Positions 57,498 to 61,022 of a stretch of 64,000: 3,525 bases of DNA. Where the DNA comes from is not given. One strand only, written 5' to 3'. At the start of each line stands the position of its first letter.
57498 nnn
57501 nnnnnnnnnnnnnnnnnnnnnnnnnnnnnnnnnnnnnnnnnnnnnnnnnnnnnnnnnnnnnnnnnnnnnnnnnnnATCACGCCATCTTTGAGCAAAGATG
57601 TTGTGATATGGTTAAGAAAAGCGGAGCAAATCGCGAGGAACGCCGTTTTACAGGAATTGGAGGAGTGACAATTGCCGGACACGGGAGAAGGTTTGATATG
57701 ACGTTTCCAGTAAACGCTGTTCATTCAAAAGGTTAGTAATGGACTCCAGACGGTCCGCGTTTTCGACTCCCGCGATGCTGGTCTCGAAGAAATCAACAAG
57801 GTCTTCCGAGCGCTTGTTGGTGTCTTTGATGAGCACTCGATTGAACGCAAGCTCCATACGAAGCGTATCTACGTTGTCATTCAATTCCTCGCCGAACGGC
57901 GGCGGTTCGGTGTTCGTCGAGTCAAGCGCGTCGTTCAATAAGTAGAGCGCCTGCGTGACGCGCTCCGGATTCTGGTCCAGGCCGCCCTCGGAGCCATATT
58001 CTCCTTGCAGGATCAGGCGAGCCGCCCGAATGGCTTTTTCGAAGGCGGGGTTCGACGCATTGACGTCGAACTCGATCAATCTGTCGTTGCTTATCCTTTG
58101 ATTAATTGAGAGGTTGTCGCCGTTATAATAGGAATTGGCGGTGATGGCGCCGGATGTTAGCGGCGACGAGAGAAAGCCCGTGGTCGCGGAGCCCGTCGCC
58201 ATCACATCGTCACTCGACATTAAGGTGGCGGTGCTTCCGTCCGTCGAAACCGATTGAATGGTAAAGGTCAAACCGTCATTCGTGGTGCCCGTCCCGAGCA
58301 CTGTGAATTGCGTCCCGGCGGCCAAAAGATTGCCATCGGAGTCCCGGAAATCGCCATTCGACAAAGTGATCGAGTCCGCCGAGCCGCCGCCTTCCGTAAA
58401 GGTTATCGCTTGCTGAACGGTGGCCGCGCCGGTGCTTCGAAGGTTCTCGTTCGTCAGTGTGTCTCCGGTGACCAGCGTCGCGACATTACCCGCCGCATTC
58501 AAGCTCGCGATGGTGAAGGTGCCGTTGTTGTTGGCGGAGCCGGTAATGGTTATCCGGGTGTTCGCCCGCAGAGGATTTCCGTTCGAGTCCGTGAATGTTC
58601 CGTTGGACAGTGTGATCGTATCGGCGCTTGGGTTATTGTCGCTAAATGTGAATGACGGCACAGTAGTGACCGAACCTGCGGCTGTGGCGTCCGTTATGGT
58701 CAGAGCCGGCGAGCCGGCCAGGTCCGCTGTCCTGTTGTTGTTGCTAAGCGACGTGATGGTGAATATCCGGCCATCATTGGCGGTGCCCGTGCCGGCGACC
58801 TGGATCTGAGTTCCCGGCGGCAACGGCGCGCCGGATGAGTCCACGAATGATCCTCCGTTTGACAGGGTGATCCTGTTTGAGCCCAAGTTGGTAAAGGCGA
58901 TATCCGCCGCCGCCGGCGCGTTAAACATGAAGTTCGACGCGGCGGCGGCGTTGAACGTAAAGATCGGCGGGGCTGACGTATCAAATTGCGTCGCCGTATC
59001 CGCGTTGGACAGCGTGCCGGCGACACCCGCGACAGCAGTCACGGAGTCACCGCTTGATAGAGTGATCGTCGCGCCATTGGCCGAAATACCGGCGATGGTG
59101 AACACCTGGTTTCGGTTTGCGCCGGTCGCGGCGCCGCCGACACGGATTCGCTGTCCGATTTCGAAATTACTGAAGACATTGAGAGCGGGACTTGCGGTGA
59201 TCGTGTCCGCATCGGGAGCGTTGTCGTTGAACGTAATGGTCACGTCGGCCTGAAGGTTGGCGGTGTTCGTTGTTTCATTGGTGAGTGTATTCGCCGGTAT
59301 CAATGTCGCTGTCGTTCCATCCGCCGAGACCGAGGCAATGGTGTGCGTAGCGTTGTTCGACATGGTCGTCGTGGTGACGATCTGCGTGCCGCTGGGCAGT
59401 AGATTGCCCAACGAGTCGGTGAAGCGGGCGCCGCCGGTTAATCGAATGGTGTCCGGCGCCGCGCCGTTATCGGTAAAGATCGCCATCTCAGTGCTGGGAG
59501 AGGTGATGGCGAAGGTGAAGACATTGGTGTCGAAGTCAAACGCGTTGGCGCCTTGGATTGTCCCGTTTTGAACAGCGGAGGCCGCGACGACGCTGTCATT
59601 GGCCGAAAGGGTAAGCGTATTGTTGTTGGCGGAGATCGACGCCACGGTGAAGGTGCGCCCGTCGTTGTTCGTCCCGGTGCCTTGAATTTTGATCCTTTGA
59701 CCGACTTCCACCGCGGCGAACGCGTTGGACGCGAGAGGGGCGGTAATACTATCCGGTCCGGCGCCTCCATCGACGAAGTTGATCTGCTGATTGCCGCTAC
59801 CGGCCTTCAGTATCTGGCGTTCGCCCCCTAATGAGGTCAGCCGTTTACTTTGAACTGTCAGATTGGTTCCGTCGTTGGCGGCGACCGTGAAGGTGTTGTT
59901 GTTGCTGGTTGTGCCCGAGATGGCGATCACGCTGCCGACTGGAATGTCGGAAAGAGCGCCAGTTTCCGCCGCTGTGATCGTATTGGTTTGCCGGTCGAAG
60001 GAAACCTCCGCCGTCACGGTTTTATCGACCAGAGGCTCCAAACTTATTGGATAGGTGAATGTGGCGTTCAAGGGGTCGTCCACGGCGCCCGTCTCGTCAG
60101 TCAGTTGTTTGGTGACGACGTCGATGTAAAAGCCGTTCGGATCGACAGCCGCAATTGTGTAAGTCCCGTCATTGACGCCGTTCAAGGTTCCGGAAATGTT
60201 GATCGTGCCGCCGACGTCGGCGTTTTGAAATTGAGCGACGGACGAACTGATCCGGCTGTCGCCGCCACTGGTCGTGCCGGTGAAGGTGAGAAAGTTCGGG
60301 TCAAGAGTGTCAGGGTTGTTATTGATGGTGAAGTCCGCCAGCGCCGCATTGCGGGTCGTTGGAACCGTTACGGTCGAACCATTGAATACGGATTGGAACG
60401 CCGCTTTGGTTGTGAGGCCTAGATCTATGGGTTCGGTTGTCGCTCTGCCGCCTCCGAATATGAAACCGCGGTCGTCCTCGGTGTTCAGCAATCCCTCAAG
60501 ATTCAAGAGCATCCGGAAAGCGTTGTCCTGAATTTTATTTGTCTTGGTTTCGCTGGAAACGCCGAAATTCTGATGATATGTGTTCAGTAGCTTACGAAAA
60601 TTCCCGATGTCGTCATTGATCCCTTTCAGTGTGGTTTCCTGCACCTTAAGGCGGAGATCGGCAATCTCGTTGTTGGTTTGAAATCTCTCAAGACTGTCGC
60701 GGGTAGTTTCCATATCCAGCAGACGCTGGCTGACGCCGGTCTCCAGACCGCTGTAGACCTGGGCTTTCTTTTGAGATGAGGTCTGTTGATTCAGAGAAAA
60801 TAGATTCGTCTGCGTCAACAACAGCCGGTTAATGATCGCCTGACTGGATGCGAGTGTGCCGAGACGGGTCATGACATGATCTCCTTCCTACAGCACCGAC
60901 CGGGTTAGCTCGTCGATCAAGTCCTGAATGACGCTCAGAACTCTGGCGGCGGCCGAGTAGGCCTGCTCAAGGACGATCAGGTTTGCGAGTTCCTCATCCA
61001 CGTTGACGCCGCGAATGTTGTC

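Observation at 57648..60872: Giant FlgL (1074 aa) built from an iterated NDG module that also occurs in the hook protein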

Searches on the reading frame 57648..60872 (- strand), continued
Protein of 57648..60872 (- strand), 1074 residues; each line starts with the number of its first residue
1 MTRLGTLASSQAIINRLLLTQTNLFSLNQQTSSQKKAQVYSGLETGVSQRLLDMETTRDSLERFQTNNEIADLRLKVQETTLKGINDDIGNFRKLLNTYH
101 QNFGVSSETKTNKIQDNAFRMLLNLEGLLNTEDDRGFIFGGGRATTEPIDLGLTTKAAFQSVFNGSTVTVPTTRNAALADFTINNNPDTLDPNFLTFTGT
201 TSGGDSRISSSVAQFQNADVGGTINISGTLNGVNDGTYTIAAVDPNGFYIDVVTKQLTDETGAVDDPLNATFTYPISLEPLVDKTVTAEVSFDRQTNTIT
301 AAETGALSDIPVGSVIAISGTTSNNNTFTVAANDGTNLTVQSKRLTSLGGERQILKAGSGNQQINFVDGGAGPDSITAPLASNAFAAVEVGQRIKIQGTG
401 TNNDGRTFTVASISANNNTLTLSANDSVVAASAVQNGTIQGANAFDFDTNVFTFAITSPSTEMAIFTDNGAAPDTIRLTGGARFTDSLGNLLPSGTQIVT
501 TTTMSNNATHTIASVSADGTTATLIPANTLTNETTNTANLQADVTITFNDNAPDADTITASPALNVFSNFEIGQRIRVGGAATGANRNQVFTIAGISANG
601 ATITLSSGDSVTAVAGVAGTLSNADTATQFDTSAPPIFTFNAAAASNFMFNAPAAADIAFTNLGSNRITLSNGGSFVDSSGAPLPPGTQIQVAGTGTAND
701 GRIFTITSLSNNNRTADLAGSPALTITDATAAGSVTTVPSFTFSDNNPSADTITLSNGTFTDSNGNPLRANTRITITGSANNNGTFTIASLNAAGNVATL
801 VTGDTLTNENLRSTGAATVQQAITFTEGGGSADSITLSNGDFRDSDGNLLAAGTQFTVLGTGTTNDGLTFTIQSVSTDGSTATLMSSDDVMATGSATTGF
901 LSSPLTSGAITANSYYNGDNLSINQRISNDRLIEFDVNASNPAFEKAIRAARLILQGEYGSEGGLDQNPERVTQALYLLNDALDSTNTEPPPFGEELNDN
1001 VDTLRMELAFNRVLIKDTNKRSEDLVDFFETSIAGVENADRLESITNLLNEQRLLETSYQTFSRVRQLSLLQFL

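Call 54: predict_structure(alignment_id=A2)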
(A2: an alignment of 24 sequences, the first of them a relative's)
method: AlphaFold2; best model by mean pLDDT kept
length: 1074 residues; sequences in the alignment: 24
mean_pLDDT: 73.6   pTM: 0.50
mean pLDDT of the five models: 73.6, 71.3, 69.2, 66.5, 64.3
residues with pLDDT >= 90: 147; 70-90: 586; 50-70: 206; < 50: 135
segments of 3 or more residues with pLDDT < 50: 1-10, 30-32, 34-43, 357-362, 431-434, 440-463, 501-507, 528-538, 626-635, 644-649, 651-653, 727-738, 810-820, 1066-1074
pLDDT, mean of each block of 10 residues (from residue 1): 41 54 52 46 55 74 81 86 92 91 74 92 91 77 74 86 86 81 80 72 72 84 85 84 86 81 66 78 86 84 91 87 84 91 69 49 68 73 69 71 77 86 78 50 32 34 55 70 74 69 47 83 63 37 80 89 81 88 75 93 91 82 55 49 48 60 74 77 85 77 88 86 55 40 79 84 79 78 86 90 73 35 80 83 73 75 79 83 83 78 75 76 70 73 90 89 83 91 82 82 86 84 78 65 53 54 49 42
secondary structure, 60 per line:
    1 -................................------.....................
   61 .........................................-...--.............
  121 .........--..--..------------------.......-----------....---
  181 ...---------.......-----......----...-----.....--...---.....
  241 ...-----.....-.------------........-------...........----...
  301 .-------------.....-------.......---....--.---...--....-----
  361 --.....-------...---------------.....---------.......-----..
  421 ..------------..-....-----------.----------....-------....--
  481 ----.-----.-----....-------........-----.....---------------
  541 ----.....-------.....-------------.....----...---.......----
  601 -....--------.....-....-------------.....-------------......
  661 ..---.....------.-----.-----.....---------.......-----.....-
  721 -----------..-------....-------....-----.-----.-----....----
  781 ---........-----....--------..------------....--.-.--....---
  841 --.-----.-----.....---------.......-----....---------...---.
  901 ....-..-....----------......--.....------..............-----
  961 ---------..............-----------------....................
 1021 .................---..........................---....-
elements in order (helices of 4 or more, strands of 3 or more residues): H2-33 H40-101 H108-129 H156-162 H174-177 E181-183 E193-199 E205-210 E223-227 E236-243 E249-253 E268-275 E283-293 E298-301 E315-319 E327-333 E337-340 E352-355 E363-367 E375-377 E393-397 E407-413 E419-422 E438-441 E464-467 E475-478 E497-500 E508-515 E521-525 E545-549 E557-561 E575-579 E590-596 E602-605 E614-618 E620-623 E637-641 E658-662 E666-670 E689-693 E703-709 E715-719 E741-744 E752-755 E773-776 E784-791 E797-800 E823-826 E834-837 E855-859 E869-875 E881-884 E894-896 E900-904 E909-912 E923-928 E931-935 H942-955 H970-983 H1001-1037 H1041-1066 H1070-1073

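Call 56: search_solved_structures(query=window:57648-60872:-, max_evalue=0.01, show_alignments=0)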
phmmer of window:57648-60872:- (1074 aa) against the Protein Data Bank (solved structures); distinct sequences matched with E-value up to 0.01: 0.

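Call 57: fold_search(model_id=the predicted structure, library=pdb)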
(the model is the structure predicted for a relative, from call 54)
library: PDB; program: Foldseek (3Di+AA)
matches with E <= 10: 330; with E <= 0.001: 5
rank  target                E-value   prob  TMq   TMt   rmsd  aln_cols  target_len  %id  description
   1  9au6_A                5.5e-07  1.00  0.17  0.22  40.6      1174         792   11  Cryo-EM of Geovibrio thiophilus flagellum (released 2024-11-13)
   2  7sn4_A                9.5e-05  0.90  0.10  0.16  28.8       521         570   14  Cryo-EM structure of the enterohemorrhagic E. coli O157:H7 flagellar filament (released 2022-03-16)
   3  7sn7_A                1.2e-04  0.97  0.10  0.18  31.7       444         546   16  Cryo-EM structure of the enteropathogenic E. coli O127:H6 flagellar filament (released 2022-03-16)
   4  9n59_A                3.0e-04  0.90  0.11  0.19  28.0       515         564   14  CryoEM structure of the Azotobacter vinelandii flagellar filament (released 2025-07-16)
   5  7sn4_W                9.6e-04  0.77  0.10  0.17  33.7       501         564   13  Cryo-EM structure of the enterohemorrhagic E. coli O157:H7 flagellar filament (released 2022-03-16)
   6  9gsx_B                1.9e-03  0.77  0.17  0.23  27.8      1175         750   11  Campylobacter hook-filament junction-cap complex (released 2025-04-09)
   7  3gvk_B                1.9e-03  0.21  0.08  0.11  33.6       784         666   10  Crystal structure of endo-neuraminidase NF mutant (released 2010-03-02)
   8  7c7z_B                2.0e-03  0.97  0.10  0.31  15.0       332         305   15  Crystal structure of the flagellar junction protein FlgL from Legionella pneumophila (released 2020-08-12)
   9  3a5x                  3.0e-03  0.66  0.10  0.20  30.5       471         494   14  L-type straight flagellar filament made of full-length flagellin (released 2010-03-16)
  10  7eeb_E                6.3e-03  0.12  0.07  0.07  34.7       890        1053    9  Structure of the CatSpermasome (released 2021-07-28)
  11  3gvk_A                7.1e-03  0.14  0.08  0.11  30.3       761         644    9  Crystal structure of endo-neuraminidase NF mutant (released 2010-03-02)
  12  9gsx_A                7.4e-03  0.57  0.17  0.23  36.4      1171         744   11  Campylobacter hook-filament junction-cap complex (released 2025-04-09)
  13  7c7z_A                1.0e-02  0.84  0.10  0.28  15.5       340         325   14  Crystal structure of the flagellar junction protein FlgL from Legionella pneumophila (released 2020-08-12)
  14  9iwq                  1.1e-02  0.82  0.09  0.24  21.7       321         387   13  Salmonella enterica serovar Typhimurium FliC(G426A)delta(204-292) forming the L-type straight filament (released 2024-08-07)
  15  3gvj_A                1.2e-02  0.16  0.09  0.13  33.8       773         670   10  Crystal structure of an endo-neuraminidaseNF mutant (released 2010-03-02)
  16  5yti                  1.3e-02  0.85  0.09  0.28  16.6       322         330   17  Crystal structure of flagellar hook associated protein-3 (HAP-3: Q5ZW61_LEGPH) from Legionella pneumophila (released 2018-01-17)
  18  5zj0                  1.4e-02  0.84  0.09  0.27  16.6       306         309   14  Crystal structure of Xanthomonas campestris FlgL (space group C2) (released 2018-10-17)
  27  9go6_f                2.5e-02  0.33  0.10  0.20  28.7       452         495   13  Salmonella hook-filament junction complex (released 2025-04-09)
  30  9go6_N                3.8e-02  0.97  0.10  0.31  16.4       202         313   13  Salmonella hook-filament junction complex (released 2025-04-09)
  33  9go6_a                4.7e-02  0.41  0.11  0.21  23.2       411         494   15  Salmonella hook-filament junction complex (released 2025-04-09)
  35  9go6_U                4.9e-02  0.98  0.10  0.29  11.5       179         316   17  Salmonella hook-filament junction complex (released 2025-04-09)
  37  9go6_P                5.8e-02  0.96  0.09  0.27   9.0       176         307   15  Salmonella hook-filament junction complex (released 2025-04-09)
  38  9go6_R                6.1e-02  1.00  0.10  0.33  18.8       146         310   16  Salmonella hook-filament junction complex (released 2025-04-09)
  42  9go6_Q                7.5e-02  0.92  0.10  0.31  16.1       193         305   16  Salmonella hook-filament junction complex (released 2025-04-09)
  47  9go6_T                8.8e-02  0.96  0.10  0.29  10.8       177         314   18  Salmonella hook-filament junction complex (released 2025-04-09)
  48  9go6_V                9.3e-02  0.99  0.10  0.32  12.6       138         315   19  Salmonella hook-filament junction complex (released 2025-04-09)
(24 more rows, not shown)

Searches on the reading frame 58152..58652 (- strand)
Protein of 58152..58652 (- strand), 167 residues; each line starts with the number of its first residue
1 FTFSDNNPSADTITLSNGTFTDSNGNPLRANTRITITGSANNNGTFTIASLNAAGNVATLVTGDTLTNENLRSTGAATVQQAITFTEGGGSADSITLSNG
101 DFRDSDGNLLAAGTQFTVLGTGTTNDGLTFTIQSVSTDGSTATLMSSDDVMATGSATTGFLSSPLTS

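Call 21: search_protein_families(library=pfam, proteins=[window:58152-58652:-], max_evalue=5)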
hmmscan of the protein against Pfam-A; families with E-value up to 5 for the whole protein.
seq(167 aa): 0 families

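Call 32: search_protein_families(library=ncbifam, proteins=[window:58152-58652:-], max_evalue=1)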
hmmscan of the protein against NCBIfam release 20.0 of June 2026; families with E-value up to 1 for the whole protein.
seq(167 aa): 1 family
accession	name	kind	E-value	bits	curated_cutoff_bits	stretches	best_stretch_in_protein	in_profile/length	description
NF051456.1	acrylyl_AcuI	equivalog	0.012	14.5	440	1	32-89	148-205/325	acrylyl-CoA reductase (NADPH)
